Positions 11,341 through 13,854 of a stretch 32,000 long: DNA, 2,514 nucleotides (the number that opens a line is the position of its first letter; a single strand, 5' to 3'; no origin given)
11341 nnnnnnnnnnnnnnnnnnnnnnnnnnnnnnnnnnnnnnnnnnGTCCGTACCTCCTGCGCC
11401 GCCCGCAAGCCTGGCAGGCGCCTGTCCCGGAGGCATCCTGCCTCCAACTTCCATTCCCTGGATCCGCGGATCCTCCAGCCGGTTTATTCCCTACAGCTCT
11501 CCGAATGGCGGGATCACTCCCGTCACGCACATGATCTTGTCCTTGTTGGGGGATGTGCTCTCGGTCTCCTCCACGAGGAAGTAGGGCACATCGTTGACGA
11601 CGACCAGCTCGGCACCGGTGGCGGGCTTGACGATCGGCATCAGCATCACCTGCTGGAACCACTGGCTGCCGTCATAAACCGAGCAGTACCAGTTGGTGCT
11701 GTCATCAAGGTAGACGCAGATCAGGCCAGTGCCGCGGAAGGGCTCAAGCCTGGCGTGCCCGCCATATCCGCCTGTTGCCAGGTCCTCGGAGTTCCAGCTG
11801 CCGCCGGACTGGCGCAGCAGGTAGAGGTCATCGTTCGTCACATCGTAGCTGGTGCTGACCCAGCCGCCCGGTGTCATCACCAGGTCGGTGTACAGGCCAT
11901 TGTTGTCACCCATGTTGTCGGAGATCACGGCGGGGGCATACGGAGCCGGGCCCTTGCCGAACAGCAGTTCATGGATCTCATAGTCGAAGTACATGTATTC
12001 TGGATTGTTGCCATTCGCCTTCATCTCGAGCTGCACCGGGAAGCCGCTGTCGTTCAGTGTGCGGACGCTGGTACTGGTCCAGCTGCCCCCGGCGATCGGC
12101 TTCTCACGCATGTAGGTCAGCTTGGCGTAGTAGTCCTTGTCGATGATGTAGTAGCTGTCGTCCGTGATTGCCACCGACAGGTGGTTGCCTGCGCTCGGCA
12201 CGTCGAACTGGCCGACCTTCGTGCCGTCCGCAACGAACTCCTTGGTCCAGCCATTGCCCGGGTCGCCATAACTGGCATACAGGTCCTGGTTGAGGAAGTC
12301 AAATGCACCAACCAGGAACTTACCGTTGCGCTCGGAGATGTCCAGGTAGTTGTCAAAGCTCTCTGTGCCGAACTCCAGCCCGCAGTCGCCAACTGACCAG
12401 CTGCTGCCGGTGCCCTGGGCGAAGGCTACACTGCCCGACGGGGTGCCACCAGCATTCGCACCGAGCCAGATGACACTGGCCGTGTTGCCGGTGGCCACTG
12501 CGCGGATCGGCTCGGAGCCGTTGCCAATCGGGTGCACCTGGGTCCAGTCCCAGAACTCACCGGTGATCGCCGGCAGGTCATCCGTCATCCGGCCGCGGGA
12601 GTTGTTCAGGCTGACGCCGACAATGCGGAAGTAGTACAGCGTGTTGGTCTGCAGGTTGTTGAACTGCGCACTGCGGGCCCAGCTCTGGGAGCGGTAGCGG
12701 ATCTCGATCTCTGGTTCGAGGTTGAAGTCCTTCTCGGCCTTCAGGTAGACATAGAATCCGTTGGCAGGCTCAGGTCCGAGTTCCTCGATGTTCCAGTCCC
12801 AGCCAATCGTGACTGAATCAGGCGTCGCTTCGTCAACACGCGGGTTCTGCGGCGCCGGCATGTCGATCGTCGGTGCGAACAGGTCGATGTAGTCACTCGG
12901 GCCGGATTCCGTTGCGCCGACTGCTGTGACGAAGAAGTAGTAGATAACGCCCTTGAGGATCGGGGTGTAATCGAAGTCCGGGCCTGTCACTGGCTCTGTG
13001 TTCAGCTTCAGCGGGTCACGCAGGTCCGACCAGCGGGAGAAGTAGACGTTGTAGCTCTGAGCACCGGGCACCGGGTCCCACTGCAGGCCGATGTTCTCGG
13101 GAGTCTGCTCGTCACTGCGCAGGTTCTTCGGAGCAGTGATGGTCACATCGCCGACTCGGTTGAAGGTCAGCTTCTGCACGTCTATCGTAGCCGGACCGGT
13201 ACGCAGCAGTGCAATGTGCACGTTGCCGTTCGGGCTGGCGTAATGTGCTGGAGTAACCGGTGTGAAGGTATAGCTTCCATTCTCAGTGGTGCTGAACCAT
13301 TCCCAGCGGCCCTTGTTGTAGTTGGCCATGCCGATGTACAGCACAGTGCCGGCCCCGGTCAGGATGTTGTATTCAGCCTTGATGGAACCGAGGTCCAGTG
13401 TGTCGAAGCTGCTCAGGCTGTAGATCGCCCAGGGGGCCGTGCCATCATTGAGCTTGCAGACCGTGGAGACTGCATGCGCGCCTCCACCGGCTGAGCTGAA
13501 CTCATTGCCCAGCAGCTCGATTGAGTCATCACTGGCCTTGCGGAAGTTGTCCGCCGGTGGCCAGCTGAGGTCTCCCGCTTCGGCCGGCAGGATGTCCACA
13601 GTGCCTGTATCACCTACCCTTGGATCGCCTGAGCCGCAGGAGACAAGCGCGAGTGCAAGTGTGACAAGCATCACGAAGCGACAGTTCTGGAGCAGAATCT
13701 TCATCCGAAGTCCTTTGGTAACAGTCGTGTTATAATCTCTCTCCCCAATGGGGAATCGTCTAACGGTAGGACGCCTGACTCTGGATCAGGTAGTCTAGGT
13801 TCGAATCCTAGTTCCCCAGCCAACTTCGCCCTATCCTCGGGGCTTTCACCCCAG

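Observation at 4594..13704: Four tandem paralogous ~740-aa surface lipoproteins filling 9.1 kb next to a tRNA gene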

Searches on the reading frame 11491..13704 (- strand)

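Call 5: search_protein_families(library=pfam, proteins=[window:11491-13704:-], max_evalue=1)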
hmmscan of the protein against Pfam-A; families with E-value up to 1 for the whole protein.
window:11491-13704:- (737 aa): 3 families
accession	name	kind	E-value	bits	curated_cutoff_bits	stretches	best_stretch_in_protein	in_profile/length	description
PF00041.27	fn3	-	1.4e-11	44.9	25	2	284-365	2-70/84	Fibronectin type III domain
PF16656.11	Pur_ac_phosph_N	-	0.018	16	30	1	294-364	11-81/93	Purple acid Phosphatase, N-terminal domain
PF13620.12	CarboxypepD_reg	-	0.11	13.3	32.3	0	132-155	27-50/82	Carboxypeptidase regulatory-like domain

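Call 17: search_protein_families(library=ncbifam, proteins=[window:11491-13704:-], max_evalue=0.1)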
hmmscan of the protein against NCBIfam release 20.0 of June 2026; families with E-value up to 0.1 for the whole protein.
window:11491-13704:- (737 aa): 0 families
